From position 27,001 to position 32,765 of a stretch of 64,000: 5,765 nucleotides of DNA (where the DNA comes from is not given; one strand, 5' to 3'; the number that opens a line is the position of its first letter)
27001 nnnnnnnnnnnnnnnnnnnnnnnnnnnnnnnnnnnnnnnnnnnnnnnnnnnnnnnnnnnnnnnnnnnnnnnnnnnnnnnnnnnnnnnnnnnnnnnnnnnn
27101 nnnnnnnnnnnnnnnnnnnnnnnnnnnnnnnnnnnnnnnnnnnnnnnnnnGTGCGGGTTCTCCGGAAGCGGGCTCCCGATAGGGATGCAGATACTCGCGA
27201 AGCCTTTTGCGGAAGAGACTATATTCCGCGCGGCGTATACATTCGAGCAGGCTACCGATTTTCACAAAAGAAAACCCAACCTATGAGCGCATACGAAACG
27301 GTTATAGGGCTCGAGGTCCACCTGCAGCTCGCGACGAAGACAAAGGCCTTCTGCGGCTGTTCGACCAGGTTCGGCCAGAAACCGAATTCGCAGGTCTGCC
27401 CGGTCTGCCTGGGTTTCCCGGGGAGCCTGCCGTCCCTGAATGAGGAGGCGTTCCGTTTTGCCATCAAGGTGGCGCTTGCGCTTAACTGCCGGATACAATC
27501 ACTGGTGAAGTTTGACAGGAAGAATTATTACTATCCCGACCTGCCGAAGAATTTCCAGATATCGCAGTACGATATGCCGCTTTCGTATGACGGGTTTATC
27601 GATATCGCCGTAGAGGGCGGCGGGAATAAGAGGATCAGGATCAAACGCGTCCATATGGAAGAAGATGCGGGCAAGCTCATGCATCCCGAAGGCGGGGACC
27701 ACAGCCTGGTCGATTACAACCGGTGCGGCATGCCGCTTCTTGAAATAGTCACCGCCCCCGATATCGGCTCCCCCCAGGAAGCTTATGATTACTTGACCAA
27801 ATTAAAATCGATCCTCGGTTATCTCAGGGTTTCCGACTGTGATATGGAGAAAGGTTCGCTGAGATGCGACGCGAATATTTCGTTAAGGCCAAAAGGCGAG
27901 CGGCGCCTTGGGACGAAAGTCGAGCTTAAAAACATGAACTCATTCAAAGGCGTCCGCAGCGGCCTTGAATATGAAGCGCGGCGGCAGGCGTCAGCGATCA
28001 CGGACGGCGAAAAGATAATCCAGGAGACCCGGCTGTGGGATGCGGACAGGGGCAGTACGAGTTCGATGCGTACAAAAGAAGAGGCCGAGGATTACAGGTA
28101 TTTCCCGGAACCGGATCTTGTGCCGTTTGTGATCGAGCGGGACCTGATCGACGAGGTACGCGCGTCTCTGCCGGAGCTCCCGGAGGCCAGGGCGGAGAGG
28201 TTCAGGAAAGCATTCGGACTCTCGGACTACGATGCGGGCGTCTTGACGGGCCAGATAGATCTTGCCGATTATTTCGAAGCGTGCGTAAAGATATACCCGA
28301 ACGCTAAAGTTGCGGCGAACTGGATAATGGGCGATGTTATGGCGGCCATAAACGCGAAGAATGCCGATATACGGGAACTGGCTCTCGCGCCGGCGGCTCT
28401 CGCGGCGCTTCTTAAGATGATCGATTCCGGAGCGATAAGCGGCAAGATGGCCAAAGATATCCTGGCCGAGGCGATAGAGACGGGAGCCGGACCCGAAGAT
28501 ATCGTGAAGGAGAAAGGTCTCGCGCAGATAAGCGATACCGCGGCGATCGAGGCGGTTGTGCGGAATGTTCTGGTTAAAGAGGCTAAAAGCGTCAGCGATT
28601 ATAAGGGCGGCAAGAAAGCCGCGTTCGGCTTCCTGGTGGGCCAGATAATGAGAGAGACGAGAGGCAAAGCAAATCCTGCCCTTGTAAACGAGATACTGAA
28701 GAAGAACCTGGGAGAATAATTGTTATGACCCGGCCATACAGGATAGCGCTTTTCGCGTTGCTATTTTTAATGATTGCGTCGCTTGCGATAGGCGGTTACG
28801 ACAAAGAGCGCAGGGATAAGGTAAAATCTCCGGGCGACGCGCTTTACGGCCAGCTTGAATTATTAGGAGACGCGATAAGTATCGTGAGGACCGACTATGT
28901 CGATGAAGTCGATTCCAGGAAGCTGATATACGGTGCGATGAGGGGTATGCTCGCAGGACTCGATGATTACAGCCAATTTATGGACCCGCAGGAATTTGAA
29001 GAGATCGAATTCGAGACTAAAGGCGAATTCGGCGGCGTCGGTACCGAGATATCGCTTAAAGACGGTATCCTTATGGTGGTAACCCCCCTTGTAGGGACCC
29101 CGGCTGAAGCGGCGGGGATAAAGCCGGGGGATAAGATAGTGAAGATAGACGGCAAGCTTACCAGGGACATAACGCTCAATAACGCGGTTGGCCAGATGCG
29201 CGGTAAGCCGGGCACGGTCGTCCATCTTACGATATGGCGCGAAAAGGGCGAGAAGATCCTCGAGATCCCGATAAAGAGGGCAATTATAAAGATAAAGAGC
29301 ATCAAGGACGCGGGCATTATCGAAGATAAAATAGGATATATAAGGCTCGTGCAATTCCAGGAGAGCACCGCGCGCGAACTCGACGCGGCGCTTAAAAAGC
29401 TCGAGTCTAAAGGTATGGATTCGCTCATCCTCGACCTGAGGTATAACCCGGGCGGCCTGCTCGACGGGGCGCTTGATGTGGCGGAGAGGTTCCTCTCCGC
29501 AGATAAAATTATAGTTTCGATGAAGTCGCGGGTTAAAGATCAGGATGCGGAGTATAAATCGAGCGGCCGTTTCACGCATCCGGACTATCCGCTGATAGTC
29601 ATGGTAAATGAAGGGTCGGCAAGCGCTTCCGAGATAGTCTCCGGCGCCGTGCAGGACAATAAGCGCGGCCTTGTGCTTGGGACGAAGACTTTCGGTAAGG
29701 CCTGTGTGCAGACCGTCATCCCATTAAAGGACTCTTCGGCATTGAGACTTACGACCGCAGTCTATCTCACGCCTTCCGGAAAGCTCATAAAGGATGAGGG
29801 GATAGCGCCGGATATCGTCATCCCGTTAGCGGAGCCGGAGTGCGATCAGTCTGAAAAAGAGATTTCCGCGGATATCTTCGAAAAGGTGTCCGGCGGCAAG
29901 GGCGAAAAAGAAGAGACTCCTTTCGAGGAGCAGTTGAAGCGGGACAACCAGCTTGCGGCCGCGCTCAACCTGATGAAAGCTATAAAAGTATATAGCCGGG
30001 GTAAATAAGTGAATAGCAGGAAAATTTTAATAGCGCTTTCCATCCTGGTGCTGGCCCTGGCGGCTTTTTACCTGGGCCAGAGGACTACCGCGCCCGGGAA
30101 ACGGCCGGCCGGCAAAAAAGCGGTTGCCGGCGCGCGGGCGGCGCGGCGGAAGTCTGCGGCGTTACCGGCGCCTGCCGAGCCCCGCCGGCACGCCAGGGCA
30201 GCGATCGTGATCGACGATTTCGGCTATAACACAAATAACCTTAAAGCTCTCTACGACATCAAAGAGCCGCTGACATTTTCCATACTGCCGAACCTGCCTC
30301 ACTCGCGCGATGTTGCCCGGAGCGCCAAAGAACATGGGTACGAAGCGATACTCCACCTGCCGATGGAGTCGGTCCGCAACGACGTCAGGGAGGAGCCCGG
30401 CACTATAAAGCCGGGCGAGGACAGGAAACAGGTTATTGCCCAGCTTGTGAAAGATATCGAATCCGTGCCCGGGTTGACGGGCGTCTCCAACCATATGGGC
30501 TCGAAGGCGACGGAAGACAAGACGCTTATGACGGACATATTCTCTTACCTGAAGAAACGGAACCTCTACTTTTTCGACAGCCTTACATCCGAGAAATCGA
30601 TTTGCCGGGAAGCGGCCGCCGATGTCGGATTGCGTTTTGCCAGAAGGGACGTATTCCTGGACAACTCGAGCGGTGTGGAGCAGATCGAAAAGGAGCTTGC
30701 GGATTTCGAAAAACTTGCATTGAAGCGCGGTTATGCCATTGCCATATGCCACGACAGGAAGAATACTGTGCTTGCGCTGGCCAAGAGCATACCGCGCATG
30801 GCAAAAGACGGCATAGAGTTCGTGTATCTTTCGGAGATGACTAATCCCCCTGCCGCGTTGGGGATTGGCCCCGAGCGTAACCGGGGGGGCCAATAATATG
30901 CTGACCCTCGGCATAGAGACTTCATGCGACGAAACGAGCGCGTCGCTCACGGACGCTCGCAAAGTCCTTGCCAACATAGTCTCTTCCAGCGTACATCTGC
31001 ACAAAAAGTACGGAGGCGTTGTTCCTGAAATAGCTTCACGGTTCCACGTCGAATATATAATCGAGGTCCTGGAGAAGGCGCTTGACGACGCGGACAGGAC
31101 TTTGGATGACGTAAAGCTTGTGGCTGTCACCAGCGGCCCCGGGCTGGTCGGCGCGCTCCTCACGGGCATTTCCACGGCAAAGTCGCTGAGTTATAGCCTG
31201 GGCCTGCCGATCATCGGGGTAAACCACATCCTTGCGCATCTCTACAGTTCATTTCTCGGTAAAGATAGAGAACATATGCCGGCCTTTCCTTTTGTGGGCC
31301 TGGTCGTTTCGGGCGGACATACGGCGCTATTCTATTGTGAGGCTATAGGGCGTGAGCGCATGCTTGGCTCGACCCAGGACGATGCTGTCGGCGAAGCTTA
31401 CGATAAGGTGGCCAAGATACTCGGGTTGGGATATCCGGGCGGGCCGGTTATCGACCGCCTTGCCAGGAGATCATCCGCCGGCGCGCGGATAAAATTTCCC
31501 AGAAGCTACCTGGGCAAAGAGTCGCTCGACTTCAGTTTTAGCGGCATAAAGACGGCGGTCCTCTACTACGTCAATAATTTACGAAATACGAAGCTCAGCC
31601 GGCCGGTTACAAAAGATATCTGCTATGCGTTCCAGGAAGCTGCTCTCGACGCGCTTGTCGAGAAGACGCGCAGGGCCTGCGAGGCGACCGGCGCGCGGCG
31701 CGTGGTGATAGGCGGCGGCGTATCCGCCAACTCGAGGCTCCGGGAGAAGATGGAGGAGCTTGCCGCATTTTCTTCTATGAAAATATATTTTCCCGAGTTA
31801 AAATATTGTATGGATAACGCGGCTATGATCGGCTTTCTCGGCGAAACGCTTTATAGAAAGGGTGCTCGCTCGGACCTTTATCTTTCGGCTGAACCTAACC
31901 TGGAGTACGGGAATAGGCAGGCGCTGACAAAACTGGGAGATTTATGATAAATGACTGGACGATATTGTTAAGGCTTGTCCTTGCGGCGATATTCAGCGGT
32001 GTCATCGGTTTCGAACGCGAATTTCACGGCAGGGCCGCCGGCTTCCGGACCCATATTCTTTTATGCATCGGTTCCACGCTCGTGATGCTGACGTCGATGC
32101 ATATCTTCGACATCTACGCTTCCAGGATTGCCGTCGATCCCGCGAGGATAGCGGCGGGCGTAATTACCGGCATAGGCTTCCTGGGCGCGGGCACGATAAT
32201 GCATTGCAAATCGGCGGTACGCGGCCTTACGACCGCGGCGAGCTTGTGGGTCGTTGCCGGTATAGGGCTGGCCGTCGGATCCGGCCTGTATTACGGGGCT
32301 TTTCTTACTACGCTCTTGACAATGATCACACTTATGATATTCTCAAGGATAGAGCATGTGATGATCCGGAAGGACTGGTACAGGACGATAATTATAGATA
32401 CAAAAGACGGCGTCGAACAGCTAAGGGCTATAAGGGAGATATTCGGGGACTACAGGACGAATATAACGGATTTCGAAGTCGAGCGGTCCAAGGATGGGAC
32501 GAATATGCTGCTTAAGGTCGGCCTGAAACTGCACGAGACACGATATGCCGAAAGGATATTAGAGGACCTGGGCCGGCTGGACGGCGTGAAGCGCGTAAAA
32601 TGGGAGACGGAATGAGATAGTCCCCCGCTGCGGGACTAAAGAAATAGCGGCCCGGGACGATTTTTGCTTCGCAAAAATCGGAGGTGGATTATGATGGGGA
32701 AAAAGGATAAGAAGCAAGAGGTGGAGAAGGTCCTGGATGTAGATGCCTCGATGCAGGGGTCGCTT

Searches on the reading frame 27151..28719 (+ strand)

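Call 57: search_protein_families(library=pfam, proteins=[window:27151-28719:+], max_evalue=0.00001)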
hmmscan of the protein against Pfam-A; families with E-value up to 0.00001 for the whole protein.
window:27151-28719:+ (522 aa): 2 families
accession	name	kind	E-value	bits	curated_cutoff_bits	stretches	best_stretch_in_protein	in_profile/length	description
PF02934.20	GatB_N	-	2.2e-121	404.7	23.4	1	50-333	1-276/277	GatB/GatE catalytic domain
PF02637.23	GatB_Yqey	-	1.2e-52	178.2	27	1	373-520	1-148/148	GatB domain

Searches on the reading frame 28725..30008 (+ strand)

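Call 57: search_protein_families(library=pfam, proteins=[window:28725-30008:+], max_evalue=0.00001)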
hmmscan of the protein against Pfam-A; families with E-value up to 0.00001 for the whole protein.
window:28725-30008:+ (427 aa): 5 families
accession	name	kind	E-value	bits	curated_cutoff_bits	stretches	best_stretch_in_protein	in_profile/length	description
PF03572.23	Peptidase_S41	-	2.6e-55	187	24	1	202-366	1-165/165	Peptidase family S41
PF17820.7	PDZ_6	-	4.7e-11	42.7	27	1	122-172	6-54/54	PDZ domain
PF22694.1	CtpB_N-like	-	2.1e-09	38.1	27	1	42-88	36-83/85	Activating protease CtpB N-terminal domain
PF00595.29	PDZ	-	2.4e-09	37.9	23.2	1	115-170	26-80/81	PDZ domain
PF13180.12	PDZ_2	-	2.3e-08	34.6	27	1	105-181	3-78/80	PDZ domain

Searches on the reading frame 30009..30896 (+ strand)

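Call 57: search_protein_families(library=pfam, proteins=[window:30009-30896:+], max_evalue=0.00001)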
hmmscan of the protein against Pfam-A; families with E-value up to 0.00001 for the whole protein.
window:30009-30896:+ (295 aa): 1 family
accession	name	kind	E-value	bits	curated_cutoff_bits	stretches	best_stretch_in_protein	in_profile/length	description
PF04748.18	Polysacc_deac_2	-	2.2e-71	239.8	27.5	1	66-277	1-211/212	Divergent polysaccharide deacetylase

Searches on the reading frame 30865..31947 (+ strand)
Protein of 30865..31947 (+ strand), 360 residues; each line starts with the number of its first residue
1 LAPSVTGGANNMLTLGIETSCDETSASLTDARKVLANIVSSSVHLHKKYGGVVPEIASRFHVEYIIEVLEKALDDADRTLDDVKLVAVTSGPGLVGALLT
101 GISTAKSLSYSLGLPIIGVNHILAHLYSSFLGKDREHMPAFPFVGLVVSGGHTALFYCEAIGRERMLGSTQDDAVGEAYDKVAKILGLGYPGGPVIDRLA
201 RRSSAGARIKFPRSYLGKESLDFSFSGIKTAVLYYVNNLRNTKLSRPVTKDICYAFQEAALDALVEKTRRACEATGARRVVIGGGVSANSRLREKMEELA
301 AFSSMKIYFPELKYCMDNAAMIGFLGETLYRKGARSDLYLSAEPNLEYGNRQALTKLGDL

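Call 57: search_protein_families(library=pfam, proteins=[window:30865-31947:+], max_evalue=0.00001)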
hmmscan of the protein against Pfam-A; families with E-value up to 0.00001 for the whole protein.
window:30865-31947:+ (360 aa): 2 families
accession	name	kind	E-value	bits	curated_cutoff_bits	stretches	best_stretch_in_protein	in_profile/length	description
PF00814.31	TsaD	-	7.9e-93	311.4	24.8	1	33-323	1-263/264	tRNA N6-adenosine threonylcarbamoyltransferase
PF22521.2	HypF_C_2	-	4.7e-07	30.3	27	1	237-315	154-232/241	Carbamoyltransferase, Kae1-like Domain, second subdomain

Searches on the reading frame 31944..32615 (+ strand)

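Call 57: search_protein_families(library=pfam, proteins=[window:31944-32615:+], max_evalue=0.00001)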
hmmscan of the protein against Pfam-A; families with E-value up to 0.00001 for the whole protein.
window:31944-32615:+ (223 aa): 1 family
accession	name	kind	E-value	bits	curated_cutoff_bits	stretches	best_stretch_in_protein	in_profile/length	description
PF02308.21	MgtC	-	4.8e-38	130.7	31.4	1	11-138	1-120/121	MgtC family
